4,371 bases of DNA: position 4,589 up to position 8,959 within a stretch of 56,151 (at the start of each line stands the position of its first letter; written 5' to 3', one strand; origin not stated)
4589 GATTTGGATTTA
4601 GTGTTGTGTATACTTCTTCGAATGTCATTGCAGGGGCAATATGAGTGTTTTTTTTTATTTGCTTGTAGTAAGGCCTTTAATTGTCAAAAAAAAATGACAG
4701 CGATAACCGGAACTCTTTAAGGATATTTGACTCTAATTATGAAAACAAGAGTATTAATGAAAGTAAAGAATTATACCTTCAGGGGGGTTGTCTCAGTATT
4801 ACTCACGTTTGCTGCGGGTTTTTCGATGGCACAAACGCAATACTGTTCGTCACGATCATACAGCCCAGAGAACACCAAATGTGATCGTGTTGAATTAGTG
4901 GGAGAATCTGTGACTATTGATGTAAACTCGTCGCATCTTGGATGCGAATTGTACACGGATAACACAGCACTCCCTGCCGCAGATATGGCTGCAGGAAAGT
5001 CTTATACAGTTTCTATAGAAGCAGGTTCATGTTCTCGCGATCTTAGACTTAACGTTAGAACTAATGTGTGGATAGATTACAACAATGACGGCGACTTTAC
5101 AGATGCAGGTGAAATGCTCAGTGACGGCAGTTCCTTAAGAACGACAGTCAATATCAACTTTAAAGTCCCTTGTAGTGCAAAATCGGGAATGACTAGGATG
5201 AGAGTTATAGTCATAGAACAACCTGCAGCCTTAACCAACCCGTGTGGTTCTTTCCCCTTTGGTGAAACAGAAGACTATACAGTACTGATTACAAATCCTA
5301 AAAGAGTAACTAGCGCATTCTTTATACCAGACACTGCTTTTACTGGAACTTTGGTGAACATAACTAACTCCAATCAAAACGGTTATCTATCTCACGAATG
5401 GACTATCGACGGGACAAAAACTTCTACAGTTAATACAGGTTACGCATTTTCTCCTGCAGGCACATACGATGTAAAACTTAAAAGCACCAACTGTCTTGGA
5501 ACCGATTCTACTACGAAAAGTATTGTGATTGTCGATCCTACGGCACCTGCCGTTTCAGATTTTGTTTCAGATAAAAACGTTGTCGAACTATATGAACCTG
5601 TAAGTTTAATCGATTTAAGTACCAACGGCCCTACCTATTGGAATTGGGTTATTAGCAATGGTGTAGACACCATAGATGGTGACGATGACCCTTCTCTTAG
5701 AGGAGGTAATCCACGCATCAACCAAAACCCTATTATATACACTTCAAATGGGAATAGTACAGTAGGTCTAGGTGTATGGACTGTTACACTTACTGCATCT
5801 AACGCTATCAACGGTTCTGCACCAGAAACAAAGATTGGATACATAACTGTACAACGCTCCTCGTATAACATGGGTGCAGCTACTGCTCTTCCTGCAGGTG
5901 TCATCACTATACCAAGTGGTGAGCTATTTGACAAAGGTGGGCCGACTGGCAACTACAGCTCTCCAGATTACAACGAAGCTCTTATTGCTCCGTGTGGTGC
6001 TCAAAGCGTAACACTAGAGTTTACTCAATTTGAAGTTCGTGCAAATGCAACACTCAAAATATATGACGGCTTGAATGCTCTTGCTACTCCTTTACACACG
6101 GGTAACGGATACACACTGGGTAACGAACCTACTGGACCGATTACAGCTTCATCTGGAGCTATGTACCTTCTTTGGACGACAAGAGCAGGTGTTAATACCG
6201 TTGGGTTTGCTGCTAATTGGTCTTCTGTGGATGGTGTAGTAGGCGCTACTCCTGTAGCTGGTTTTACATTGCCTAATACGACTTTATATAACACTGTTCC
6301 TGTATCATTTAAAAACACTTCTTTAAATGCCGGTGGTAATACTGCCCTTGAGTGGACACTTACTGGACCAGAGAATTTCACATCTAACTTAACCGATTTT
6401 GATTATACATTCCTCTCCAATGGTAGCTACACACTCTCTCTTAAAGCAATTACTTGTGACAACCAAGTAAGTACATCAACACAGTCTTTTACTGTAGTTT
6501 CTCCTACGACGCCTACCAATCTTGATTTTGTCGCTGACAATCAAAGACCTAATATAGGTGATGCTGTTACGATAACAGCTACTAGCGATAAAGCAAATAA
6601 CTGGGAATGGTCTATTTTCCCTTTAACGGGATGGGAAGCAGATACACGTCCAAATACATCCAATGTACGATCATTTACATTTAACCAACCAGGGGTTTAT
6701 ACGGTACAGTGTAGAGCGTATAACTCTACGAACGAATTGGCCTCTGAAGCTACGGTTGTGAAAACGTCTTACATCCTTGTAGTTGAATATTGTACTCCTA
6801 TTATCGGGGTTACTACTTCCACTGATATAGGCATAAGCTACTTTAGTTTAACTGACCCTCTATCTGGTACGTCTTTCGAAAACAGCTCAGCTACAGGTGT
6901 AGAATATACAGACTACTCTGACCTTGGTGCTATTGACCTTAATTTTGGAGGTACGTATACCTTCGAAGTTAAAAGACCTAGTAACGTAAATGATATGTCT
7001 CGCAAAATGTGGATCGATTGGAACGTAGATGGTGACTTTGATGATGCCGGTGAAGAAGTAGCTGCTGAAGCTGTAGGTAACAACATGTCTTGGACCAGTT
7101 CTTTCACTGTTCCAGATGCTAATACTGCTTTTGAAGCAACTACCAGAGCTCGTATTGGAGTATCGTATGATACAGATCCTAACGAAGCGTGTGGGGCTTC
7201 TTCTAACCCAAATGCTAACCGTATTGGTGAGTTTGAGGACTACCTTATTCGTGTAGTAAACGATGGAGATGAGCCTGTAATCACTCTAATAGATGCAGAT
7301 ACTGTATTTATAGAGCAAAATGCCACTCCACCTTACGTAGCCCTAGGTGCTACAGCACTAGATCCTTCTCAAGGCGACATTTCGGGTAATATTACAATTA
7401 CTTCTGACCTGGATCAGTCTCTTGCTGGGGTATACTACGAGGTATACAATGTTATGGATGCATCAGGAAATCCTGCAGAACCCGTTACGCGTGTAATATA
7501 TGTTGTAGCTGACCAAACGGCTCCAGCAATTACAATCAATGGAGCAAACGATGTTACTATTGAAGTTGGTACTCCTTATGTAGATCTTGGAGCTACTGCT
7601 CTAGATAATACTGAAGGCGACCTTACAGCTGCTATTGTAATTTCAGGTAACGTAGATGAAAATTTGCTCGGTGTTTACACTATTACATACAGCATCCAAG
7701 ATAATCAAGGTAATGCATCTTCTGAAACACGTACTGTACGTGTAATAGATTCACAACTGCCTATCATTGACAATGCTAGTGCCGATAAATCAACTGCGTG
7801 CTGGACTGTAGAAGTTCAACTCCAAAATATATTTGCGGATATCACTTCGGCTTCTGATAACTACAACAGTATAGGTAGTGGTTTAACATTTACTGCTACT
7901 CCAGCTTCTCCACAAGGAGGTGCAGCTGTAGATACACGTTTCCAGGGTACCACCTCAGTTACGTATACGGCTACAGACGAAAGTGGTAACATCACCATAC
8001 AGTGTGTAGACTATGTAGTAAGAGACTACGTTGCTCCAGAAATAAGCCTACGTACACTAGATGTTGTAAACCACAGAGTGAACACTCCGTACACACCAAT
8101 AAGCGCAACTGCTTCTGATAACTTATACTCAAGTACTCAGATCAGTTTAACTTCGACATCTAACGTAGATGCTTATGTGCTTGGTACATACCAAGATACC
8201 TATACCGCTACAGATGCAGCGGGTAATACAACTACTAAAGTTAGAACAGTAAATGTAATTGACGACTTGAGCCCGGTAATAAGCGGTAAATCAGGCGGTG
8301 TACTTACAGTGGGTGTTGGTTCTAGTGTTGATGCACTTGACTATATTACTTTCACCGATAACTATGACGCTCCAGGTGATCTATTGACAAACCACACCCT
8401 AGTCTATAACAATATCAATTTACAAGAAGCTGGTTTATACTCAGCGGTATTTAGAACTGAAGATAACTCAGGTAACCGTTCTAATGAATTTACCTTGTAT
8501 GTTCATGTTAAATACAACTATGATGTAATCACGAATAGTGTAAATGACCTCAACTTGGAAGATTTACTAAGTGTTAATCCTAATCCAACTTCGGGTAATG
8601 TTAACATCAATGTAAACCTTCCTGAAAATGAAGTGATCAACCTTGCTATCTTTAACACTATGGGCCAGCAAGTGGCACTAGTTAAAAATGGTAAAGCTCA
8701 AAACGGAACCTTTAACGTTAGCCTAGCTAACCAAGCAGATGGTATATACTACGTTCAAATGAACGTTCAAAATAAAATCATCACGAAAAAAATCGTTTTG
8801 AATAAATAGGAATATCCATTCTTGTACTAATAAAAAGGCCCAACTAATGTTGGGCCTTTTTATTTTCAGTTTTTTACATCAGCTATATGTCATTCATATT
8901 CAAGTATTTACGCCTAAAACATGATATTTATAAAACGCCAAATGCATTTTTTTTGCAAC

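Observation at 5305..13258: Two tandem giant T9SS adhesin genes with a nucleotide-identical 3.5-kb body and different N-terminal heads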

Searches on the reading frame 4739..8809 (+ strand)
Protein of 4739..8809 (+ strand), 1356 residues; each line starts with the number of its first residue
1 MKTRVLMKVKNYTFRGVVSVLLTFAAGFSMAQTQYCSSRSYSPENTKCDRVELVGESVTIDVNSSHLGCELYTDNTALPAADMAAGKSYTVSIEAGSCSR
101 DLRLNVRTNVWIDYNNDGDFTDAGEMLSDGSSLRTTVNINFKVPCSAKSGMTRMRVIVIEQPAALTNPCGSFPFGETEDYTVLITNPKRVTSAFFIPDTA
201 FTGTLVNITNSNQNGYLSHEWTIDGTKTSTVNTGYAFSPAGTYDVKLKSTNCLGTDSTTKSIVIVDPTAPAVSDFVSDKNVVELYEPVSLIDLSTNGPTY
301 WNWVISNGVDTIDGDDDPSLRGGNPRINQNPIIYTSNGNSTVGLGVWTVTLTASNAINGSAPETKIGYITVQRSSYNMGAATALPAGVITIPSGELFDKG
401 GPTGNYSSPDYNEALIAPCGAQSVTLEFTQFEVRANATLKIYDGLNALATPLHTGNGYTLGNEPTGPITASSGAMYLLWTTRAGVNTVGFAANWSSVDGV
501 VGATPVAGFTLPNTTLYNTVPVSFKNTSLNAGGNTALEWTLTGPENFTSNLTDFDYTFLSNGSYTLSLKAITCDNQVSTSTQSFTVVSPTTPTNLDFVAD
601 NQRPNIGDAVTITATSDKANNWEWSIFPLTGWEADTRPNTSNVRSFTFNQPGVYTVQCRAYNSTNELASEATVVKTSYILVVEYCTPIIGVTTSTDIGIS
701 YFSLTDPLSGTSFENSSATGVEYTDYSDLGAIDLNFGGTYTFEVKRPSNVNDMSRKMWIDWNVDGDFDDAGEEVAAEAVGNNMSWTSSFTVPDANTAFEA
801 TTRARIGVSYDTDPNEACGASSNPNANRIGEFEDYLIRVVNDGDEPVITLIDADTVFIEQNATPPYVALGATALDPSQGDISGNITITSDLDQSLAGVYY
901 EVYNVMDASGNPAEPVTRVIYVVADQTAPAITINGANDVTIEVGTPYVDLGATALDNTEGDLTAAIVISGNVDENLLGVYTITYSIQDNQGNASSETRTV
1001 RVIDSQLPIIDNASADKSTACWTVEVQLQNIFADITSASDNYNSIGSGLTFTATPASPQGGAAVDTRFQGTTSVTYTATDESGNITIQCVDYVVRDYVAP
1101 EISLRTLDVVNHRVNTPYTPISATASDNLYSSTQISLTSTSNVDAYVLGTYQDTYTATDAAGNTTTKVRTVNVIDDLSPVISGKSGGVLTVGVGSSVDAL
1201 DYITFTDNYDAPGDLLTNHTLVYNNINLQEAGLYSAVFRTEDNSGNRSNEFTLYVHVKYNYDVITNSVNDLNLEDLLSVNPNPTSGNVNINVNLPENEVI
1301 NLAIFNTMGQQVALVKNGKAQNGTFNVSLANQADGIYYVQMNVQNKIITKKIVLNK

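Call 7: search_protein_families(library=pfam, proteins=[window:4739-8809:+], max_evalue=0.01)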
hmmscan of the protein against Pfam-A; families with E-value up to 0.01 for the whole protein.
window:4739-8809:+ (1356 aa): 9 families
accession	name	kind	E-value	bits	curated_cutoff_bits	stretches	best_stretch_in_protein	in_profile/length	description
PF16403.11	Bact_surface_Ig-like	-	1.6e-42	143.8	27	3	931-1002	1-71/71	Bacterial surface protein, Ig-like domain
PF20009.4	GEVED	-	3e-34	118.1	24.4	2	108-182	2-77/78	GEVED domain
PF18962.6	Por_Secre_tail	-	4.3e-11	43.4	27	1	1280-1353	2-74/75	Secretion system C-terminal sorting domain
PF02494.22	HYR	-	5.3e-07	30.3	21.7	0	1105-1171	16-79/81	HYR domain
PF07495.19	Y_Y_Y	-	1e-05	25.8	26.6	0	639-671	25-57/65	Y_Y_Y domain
PF18911.6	PKD_4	-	0.00018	21.9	27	1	210-263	28-82/85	PKD domain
PF18981.6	InlK_D3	-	0.00035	21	25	0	640-673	37-71/75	Internalin K domain (D3/D4)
PF00801.26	PKD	-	0.00056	20.3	23.5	0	609-673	16-78/80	PKD domain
PF00431.26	CUB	-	0.0026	18.5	21.4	0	420-493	35-109/110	CUB domain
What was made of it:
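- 4757..8809 (+): Gene 1. It encodes a T9SS-secreted multidomain surface protein of 1350 aa; alternative in-frame starts are at 4739 and 4727. Domain order: signal peptide, GEVED head 1, PKD, CUB-like, PKD x2, internal GEVED, 3x Bact_surface_Ig-like (DUF5011), HYR-like, type A C-terminal sorting domain. Pfam (call 7).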

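Call 40: search_solved_structures(query=window:4739-8806:+, max_evalue=0.01)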
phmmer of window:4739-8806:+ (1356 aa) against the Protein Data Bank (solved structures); distinct sequences matched with E-value up to 0.01: 9.
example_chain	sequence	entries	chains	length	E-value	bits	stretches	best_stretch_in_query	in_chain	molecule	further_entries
4mb3_A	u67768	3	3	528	3.1e-10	41.6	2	929-1004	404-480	Chitinase 60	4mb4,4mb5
4hmc_A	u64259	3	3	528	3.1e-10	41.6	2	929-1004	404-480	Chitinase 60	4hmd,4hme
2kpn_A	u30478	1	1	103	1.9e-07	32.4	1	938-1002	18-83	Bacillolysin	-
5fq7_G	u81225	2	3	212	2.5e-06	28.7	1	934-1007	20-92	BT_2262 | BT_2262 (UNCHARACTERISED LIPOPROTEIN)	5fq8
5fq3_A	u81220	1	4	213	2.6e-06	28.7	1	934-1007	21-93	BT_2262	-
9fbo_A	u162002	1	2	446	0.00025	22.1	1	930-1006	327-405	Chitinase 60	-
8glk_D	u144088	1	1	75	0.0012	19.8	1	1279-1355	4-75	Endonuclease I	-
7jrl_A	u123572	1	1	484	0.0063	17.4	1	950-1011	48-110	F5/8 type C domain protein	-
7jrm_A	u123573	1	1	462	0.0065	17.4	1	950-1011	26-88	F5/8 type C domain protein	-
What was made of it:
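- Tried and rejected: A sequence search of solved structures gave only Ig-like (DUF5011) and C-terminal-domain matches, and nothing for the heads (call 40).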

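Call 65: search_protein_families(library=ncbifam, proteins=[window:4757-8809:+], max_evalue=0.001)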
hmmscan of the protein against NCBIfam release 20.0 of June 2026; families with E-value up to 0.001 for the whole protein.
window:4757-8809:+ (1350 aa): 4 families
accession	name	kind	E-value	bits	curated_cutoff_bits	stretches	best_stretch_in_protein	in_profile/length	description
TIGR04183.1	Por_Secre_tail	domain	2.4e-10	40.3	23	1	1274-1348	2-71/72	T9SS type A sorting domain-containing protein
NF033932.1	LapB_rpt_80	domain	4.2e-07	30.1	45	0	972-1033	1-65/83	LapB repeat-containing protein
NF047441.1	Lepto_OmpL47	equivalog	1.4e-05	24.9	250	0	891-1005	113-238/336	multi-beta-barrel domain surface protein OmpL47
NF047446.1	barrel_OmpL47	domain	1.5e-05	25.3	40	0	1058-1080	37-59/68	OmpL47-type beta-barrel domain-containing protein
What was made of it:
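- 4757..8809 (+): NCBIfam TIGR04183 scores 40.3 bits against a cut-off of 23 (call 65).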

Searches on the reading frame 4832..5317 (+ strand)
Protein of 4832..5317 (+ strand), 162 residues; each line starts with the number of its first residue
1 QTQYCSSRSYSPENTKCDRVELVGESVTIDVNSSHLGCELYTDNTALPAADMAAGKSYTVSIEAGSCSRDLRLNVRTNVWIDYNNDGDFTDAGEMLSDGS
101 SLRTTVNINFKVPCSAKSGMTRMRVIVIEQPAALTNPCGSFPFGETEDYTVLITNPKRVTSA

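Call 58: predict_structure(alignment_id=A2)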
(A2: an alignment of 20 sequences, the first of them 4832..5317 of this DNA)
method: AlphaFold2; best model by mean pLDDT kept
length: 162 residues; sequences in the alignment: 20
mean_pLDDT: 88.0   pTM: 0.85
mean pLDDT of the five models: 88.0, 87.0, 86.8, 86.1, 85.7
residues with pLDDT >= 90: 99; 70-90: 46; 50-70: 16; < 50: 1
segments of 3 or more residues with pLDDT < 50: none
pLDDT, mean of each block of 10 residues (from residue 1): 81 85 96 77 95 97 84 83 95 89 88 96 93 87 92 78 51
secondary structure, 60 per line:
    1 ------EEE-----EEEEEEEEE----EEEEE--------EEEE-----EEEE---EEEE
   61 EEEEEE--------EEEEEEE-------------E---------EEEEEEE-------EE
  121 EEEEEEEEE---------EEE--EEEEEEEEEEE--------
elements in order: E7-9 E15-23 E28-32 E41-44 E50-53 E57-66 E75-81 E105-111 E119-129 E139-141 E144-154

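Call 60: fold_search(model_id=the predicted structure, library=pdb)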
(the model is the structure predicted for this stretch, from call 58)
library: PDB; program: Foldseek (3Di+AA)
matches with E <= 10: 1914; with E <= 0.001: 28
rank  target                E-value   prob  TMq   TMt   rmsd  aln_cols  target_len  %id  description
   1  9x1i_A                6.9e-09  1.00  0.75  0.14   3.4       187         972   21  Structure of endo-beta-N-acetylglucosaminidase HS (released 2026-03-18)
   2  1ds6_B                6.9e-05  1.00  0.42  0.39   7.2       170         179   14  CRYSTAL STRUCTURE OF A RAC-RHOGDI COMPLEX (released 2000-07-12)
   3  1ajw_MODEL_1_A        7.3e-05  1.00  0.48  0.53   5.9       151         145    9  STRUCTURE OF RHOGDI: A C-TERMINAL BINDING DOMAIN TARGETS AN N-TERMINAL INHIBITORY PEPTIDE TO GTPASES, NMR, 20  (released 1997-11-19)
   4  2jht_A                1.2e-04  1.00  0.48  0.55   6.0       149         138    9  CRYSTAL STRUCTURE OF RHOGDI K135T,K138T,K141T MUTANT (released 2007-05-08)
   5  4f38_B                1.2e-04  1.00  0.43  0.37   8.5       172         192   10  Crystal structure of geranylgeranylated RhoA in complex with RhoGDI in its active GPPNHP-bound form (released 2012-05-23)
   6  5h1d                  1.4e-04  1.00  0.43  0.50   6.9       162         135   14  Crystal structure of C-terminal of RhoGDI2 (released 2016-10-26)
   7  5fr2_B                1.5e-04  1.00  0.47  0.43   6.3       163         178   12  Farnesylated RhoA-GDP in complex with RhoGDI-alpha, lysine acetylated at K178 (released 2016-01-13)
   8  9x54                  1.5e-04  1.00  0.43  0.49   6.6       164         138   15  Crystal structure of RhoGDI2 in complex with Compound 3054b (released 2025-10-29)
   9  9x53                  1.7e-04  1.00  0.43  0.50   6.6       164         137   15  Crystal structure of RhoGDI2 in complex with Compound HR3119 (released 2025-10-29)
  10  1kmt_A                2.3e-04  1.00  0.45  0.52   6.3       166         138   10  Crystal structure of RhoGDI Glu(154,155)Ala mutant (released 2002-12-11)
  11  1hh4_D                2.4e-04  1.00  0.45  0.40   6.1       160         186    9  Rac1-RhoGDI complex involved in NADPH oxidase activation (released 2001-08-28)
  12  1doa_B                2.5e-04  1.00  0.50  0.42   7.5       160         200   11  Structure of the rho family gtp-binding protein cdc42 in complex with the multifunctional regulator rhogdi (released 2000-02-09)
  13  1qvy_A                2.7e-04  1.00  0.46  0.53   5.9       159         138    9  Crystal structure of RhoGDI K(199,200)R double mutant (released 2004-02-10)
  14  5fr1_B                2.8e-04  1.00  0.46  0.45   6.0       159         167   10  Double acetylated RhoGDI-alpha in complex with RhoA-GDP (released 2016-01-13)
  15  2bxw_A                3.0e-04  1.00  0.48  0.55   5.9       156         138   11  CRYSTAL STRUCTURE OF RHOGDI Lys(135,138,141)Tyr MUTANT (released 2005-08-19)
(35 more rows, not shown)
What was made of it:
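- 4832..5304 (+): Head 1 (type h1). This is the mature N-terminal GEVED-type beta-sandwich module and lies outside the identical tract. The AF2 model has pLDDT 88 and is all-beta; its best PDB match is an accessory domain of endo-beta-N-acetylglucosaminidase HS (9x1i_A, TMq 0.75) (calls 58, 60).
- On Fibrillar adhesin (stalk + adhesive domain + anchor): Its best match is an accessory domain of a GH85 endoglycosidase (9x1i_A, TMq 0.75, E 7e-9), and the other matches are generic Ig-like folds (calls 58, 60).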

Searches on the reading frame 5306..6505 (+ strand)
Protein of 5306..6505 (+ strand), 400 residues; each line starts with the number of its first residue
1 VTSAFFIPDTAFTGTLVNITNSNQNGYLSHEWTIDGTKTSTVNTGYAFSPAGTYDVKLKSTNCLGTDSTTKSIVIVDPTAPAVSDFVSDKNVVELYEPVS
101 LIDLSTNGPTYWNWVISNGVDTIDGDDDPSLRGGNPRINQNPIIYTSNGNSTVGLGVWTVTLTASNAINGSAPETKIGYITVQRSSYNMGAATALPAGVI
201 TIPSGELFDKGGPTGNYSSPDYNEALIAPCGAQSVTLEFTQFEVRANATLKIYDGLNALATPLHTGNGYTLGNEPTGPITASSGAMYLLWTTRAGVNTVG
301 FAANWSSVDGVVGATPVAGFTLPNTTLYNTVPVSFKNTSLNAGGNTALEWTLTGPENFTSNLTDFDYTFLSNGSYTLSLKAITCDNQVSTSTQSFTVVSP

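Call 42: find_related_loci(query=window:5306-6505:+, collection=metagenome_contigs, flank=9000)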
Query window:5306-6505:+ (400 aa) in metagenome_contigs; peptide patterns used: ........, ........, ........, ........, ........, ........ (x = any residue, [..] = any of these).
81 stretches matched a pattern; 10 encode a relative of the query (tblastn E <= 1e-3); 10 distinct loci.
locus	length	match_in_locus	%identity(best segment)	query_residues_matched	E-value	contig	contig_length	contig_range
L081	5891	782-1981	96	1-400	0e+0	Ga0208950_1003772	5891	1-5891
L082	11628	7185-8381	74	1-400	0e+0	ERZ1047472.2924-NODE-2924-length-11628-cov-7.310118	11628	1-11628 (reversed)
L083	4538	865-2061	74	1-400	0e+0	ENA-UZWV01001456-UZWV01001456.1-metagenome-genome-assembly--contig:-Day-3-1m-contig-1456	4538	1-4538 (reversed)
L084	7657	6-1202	73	1-400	0e+0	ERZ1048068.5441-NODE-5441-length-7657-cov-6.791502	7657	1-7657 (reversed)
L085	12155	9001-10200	59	2-400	4e-152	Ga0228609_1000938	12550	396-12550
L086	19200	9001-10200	58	2-400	1e-149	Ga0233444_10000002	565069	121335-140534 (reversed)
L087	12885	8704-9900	57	3-400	2e-145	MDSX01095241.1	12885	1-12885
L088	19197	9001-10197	59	3-400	3e-150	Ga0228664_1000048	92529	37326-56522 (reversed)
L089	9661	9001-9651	54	2-217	4e-70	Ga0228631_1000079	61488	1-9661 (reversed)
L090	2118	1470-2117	39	1-216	1e-35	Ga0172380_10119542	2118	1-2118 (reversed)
